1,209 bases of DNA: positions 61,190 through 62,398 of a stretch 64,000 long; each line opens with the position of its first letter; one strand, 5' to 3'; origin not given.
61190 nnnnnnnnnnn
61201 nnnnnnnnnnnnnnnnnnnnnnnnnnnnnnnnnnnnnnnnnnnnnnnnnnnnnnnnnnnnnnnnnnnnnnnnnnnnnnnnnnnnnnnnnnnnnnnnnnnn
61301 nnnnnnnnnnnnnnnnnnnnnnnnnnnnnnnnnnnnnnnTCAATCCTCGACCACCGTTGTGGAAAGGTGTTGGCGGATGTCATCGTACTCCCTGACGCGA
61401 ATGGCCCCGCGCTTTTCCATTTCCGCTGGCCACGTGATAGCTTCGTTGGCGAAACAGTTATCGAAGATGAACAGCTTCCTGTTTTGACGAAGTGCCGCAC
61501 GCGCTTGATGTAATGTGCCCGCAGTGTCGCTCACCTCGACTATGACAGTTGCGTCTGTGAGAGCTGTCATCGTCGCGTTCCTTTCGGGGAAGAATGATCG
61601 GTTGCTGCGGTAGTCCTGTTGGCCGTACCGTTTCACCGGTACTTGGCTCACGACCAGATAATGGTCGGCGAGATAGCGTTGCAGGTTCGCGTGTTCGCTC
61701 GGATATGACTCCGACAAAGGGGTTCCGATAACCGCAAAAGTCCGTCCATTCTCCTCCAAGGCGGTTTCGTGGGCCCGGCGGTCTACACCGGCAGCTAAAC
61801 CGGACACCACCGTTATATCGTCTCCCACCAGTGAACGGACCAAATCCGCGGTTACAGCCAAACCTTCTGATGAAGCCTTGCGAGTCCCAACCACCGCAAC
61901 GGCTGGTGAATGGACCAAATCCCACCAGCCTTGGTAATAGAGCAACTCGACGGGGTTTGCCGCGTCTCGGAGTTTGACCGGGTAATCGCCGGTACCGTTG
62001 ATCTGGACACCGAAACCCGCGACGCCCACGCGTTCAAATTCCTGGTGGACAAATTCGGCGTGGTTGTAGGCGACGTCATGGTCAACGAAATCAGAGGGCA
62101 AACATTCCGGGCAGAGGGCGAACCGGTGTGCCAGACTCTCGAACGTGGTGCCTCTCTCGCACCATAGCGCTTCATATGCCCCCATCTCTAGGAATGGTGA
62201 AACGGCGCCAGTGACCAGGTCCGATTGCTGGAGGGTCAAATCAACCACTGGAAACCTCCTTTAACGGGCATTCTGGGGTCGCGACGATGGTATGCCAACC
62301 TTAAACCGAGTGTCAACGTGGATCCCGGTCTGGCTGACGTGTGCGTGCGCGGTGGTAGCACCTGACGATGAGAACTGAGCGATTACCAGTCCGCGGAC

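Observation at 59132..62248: Four-gene operon: DprA/SLOG-like, PRTase, second DprA/SLOG-like, HAD phosphatase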

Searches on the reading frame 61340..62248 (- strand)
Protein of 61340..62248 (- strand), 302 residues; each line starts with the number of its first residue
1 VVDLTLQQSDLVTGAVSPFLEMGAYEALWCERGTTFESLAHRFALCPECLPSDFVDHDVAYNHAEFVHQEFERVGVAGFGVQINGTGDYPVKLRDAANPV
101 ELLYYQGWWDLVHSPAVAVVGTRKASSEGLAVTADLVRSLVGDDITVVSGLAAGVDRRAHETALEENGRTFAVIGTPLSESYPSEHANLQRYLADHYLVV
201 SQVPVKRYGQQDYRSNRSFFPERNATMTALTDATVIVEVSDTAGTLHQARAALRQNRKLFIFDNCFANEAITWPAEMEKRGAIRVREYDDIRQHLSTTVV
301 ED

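Call 3: search_protein_families(library=pfam, proteins=[window:61340-62248:-], max_evalue=0.01)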
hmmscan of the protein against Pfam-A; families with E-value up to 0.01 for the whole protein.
window:61340-62248:- (302 aa): 2 families
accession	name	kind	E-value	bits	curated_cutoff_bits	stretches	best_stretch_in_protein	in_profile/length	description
PF02481.21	DNA_processg_A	-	6.8e-51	172.9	29.6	1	83-285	11-210/212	DNA recombination-mediator protein A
PF18306.6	LDcluster4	-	0.00072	19.6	26.3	0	116-173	3-61/151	SLOG cluster4 family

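Call 4: search_protein_families(library=padloc, proteins=[window:61340-62248:-], max_evalue=0.01)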
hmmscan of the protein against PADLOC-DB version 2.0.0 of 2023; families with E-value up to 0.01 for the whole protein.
window:61340-62248:- (302 aa): 3 families
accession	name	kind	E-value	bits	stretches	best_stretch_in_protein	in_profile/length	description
PDLC03961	ShosA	-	5.6e-91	303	1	20-297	20-295/303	-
PDLC03927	PsyrA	-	2.4e-24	84.2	1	71-270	86-281/398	-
PDLC02997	ShosA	-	6.3e-22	76.2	1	77-259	93-270/327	-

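Call 5: search_protein_families(library=ncbifam, proteins=[window:61340-62248:-], max_evalue=0.01)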
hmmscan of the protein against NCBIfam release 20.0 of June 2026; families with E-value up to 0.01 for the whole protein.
window:61340-62248:- (302 aa): 2 families
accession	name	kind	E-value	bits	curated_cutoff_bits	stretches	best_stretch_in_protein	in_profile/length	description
TIGR00732.1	dprA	equivalog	2e-44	151.4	191.15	1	84-293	14-218/220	DNA-processing protein DprA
NF008007.0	PRK10736.1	equivalog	3.2e-33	115.4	495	1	87-297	80-285/374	DNA-protecting protein DprA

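Call 15: search_solved_structures(query=window:61340-62248:-, max_evalue=0.001, show_alignments=1)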
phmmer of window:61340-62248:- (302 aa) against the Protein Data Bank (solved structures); distinct sequences matched with E-value up to 0.001: 7.
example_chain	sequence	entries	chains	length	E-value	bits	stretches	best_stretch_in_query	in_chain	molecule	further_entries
3uqz_A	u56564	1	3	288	4.1e-24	88.6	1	89-264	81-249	DNA processing protein DprA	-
8zva_A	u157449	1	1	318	3.4e-20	75.7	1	77-258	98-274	DNA processing protein DprA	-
9vzo_A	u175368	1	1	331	3.7e-20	75.6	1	77-258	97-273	DprA-like antitoxin protein ShosA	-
3maj_A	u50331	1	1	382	1.2e-14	57.6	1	84-295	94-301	DNA processing chain A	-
5mll_A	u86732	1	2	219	8.9e-11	44.8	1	97-265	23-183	DNA processing chain A (DprA)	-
4ljr_A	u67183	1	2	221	9.2e-11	44.8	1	97-265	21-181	DNA processing chain A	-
4ljk_A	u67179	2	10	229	1e-10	44.6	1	97-265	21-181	DNA processing chain A (DprA)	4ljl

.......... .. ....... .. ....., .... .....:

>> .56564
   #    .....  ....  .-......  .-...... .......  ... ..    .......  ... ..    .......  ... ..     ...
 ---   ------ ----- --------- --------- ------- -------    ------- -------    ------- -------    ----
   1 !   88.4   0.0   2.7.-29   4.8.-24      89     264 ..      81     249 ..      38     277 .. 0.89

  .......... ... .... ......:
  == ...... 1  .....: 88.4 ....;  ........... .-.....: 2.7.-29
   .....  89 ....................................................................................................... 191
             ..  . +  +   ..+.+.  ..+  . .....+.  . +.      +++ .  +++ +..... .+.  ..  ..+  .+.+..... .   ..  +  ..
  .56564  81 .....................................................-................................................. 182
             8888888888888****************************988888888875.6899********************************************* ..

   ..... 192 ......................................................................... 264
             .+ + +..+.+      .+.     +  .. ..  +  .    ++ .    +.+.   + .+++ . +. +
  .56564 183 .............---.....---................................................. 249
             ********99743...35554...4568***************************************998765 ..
